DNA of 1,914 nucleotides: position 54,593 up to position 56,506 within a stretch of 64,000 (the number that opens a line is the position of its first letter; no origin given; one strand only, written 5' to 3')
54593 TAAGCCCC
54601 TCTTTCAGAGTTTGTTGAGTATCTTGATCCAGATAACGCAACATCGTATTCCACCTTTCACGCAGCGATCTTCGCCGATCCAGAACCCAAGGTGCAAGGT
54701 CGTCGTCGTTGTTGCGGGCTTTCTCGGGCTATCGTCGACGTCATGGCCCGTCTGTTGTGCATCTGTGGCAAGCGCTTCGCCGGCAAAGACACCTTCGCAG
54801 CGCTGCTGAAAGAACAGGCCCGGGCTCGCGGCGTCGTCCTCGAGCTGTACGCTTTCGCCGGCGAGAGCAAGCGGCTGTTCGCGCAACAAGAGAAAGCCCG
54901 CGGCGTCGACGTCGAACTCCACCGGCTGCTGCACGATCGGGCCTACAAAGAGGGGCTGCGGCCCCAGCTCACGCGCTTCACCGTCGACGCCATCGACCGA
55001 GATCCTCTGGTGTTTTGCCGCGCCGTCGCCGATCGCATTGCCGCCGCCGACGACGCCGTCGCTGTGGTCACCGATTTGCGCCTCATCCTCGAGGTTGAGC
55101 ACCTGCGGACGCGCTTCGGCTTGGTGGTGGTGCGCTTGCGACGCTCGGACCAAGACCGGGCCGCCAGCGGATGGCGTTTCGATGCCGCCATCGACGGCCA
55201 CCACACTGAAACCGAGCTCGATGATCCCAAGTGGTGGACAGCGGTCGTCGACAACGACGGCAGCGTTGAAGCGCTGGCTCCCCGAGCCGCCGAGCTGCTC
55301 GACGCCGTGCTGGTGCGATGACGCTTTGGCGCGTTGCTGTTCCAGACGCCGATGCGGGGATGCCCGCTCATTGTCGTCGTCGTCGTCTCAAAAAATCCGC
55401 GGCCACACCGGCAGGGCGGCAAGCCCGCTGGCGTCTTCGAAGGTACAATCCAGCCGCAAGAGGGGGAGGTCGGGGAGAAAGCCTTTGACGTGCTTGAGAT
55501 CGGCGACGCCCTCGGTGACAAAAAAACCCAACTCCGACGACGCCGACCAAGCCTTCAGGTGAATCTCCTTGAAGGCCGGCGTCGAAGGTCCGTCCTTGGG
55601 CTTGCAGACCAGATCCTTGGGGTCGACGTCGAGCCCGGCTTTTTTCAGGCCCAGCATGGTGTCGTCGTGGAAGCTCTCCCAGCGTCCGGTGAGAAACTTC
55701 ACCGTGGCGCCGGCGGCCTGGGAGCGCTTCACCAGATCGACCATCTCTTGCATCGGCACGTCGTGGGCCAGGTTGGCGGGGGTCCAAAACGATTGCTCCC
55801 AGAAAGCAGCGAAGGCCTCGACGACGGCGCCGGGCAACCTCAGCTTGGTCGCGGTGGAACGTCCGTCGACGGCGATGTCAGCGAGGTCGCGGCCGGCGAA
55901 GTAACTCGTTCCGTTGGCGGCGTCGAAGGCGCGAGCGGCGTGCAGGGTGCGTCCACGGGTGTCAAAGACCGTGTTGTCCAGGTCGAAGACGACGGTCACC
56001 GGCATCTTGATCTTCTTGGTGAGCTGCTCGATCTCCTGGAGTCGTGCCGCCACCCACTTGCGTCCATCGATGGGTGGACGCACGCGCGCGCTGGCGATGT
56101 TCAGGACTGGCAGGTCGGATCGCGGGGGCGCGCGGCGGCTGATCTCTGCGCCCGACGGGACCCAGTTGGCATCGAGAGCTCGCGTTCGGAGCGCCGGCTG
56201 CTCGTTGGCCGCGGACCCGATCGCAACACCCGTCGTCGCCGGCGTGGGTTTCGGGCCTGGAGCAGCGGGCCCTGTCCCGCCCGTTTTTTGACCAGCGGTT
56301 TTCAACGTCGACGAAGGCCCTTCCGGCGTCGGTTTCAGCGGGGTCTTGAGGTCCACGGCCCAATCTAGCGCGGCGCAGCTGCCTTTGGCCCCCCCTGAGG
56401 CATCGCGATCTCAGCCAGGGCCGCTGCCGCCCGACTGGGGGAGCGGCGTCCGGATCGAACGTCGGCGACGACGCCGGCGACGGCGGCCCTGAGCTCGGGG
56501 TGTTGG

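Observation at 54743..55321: Animal-type phosphomevalonate kinase (PMVK) in a bacterium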

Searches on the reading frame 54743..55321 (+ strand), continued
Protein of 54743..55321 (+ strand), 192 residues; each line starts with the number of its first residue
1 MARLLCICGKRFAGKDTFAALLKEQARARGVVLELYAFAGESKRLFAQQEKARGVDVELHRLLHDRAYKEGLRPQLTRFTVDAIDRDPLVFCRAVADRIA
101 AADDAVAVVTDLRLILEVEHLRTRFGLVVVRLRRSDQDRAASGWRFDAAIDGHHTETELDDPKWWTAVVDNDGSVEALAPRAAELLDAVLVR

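Call 90: list_cluster_members(proteins=[P0301, P0360, P0365, P0375, P0378, P0286, P0334, P0262, P0340, P0349])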
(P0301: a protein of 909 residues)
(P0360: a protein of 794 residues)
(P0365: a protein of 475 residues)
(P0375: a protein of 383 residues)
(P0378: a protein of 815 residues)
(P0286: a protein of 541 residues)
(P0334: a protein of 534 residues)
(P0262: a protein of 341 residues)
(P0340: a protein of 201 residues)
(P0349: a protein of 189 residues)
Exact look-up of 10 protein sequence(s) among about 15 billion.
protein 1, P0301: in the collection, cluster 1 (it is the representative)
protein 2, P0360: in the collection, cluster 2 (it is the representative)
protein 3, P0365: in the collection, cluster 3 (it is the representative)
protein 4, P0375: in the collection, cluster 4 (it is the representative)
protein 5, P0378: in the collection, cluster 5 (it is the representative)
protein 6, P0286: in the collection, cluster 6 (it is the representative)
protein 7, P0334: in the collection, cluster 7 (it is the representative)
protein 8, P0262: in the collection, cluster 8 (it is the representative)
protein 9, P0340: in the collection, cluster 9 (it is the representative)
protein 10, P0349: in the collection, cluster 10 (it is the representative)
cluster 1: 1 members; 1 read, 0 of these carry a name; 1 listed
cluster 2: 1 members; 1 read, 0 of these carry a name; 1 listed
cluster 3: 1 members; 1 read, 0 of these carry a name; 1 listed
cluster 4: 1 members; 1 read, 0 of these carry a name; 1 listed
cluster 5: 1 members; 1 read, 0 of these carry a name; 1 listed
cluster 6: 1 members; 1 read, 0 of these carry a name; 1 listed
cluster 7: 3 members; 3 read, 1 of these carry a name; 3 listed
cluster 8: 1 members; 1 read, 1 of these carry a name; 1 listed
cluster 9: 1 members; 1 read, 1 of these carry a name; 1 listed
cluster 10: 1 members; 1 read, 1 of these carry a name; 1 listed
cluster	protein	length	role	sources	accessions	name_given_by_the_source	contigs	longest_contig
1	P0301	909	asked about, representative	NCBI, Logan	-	-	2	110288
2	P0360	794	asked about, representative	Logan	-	-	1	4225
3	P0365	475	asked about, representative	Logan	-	-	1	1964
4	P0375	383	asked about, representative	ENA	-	-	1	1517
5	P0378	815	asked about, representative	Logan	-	-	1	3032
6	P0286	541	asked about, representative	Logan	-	-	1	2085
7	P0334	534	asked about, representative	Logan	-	-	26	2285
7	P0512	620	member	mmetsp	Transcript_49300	Transcript_49300/g.116163 ORF Transcript_49300/g.116163 Transcript_49300/m.116163 ...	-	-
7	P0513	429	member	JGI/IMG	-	-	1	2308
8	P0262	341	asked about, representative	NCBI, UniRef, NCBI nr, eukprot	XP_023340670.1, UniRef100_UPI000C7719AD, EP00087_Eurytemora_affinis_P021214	phosphomevalonate kinase [Eurytemora carolleeae] | phosphomevalonate kinase n=1 Tax=Eurytemora carolleeae TaxID=1294199 RepID=UPI000C7719AD | XP_023340670.1 phosphomevalonate kinase-like [Eurytemora affinis]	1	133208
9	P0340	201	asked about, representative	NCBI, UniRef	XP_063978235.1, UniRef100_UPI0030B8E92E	phosphomevalonate kinase isoform X2 [Diachasmimorpha longicaudata] | phosphomevalonate kinase isoform X2 n=1 Tax=Diachasmimorpha longicaudata TaxID=58733 ...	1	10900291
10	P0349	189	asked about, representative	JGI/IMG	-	phosphomevalonate kinase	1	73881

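Call 91: find_encoding_contigs(protein=P0301, flank=8000, max_places=1)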
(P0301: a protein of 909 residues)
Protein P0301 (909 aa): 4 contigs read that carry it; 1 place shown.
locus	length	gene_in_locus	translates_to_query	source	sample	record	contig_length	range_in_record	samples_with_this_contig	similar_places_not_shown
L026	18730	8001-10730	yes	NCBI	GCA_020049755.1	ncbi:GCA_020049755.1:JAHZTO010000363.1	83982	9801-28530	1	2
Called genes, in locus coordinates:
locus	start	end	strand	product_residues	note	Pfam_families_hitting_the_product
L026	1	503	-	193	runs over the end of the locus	-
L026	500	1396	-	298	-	PF00023:Ank (faint), PF13857:Ank_5 (faint), PF13606:Ank_3 (faint), PF12796:Ank_2, PF13637:Ank_4 (weak), PF12796:Ank_2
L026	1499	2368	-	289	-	PF13637:Ank_4 (faint), PF12796:Ank_2, PF13857:Ank_5 (faint), PF00023:Ank (faint), PF13606:Ank_3 (faint), PF12796:Ank_2 (weak)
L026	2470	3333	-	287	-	PF12796:Ank_2, PF13857:Ank_5 (faint), PF00023:Ank (faint), PF13606:Ank_3 (faint), PF13637:Ank_4 (weak), PF12796:Ank_2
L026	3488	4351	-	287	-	PF12796:Ank_2, PF13637:Ank_4 (faint), PF13606:Ank_3 (faint), PF00023:Ank (weak), PF12796:Ank_2, PF13857:Ank_5 (weak)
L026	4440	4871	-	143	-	-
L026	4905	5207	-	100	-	-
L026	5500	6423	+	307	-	PF09414:RNA_ligase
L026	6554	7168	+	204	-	-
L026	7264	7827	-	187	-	-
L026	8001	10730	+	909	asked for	PF04275:P-mevalo_kinase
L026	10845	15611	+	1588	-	PF09511:RNA_lig_T4_1 (faint), PF01612:DNA_pol_A_exo1, PF01424:R3H, PF13671:AAA_33 (weak)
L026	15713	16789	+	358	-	-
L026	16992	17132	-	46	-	-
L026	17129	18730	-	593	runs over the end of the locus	PF03747:ADP_ribosyl_GH, PF01725:Ham1p_like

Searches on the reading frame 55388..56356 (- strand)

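Call 38: search_protein_families(library=pfam, proteins=[window:55388-56356:-], max_evalue=0.01)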
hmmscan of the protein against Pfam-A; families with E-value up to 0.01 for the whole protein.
window:55388-56356:- (322 aa): 2 families
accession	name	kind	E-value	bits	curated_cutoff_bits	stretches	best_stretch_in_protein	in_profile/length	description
PF03767.20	Acid_phosphat_B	-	2e-08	34.4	27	1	183-258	103-176/230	HAD superfamily, subfamily IIIB (Acid phosphatase)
PF11019.14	DUF2608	-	0.0055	16.7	22.6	0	204-250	86-132/244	Protein of unknown function (DUF2608)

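Call 39: search_protein_families(library=ncbifam, proteins=[window:55388-56356:-], max_evalue=0.01)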
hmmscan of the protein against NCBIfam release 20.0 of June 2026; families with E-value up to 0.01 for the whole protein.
window:55388-56356:- (322 aa): 0 families

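Call 52: search_protein_families(library=phrogs, proteins=[window:55388-56356:-], max_evalue=0.01)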
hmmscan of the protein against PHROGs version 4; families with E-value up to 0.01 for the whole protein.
window:55388-56356:- (322 aa): 2 families
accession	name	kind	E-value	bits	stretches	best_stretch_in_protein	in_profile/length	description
phrog_415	-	other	6.3e-10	40.1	1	112-248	14-110/218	polynucleotide kinase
phrog_505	-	other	0.0002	21.9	0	195-254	185-242/295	polynucleotide kinase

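Call 53: search_protein_families(library=padloc, proteins=[window:55388-56356:-], max_evalue=0.01)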
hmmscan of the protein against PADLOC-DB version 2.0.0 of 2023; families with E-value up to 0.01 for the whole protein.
window:55388-56356:- (322 aa): 0 families
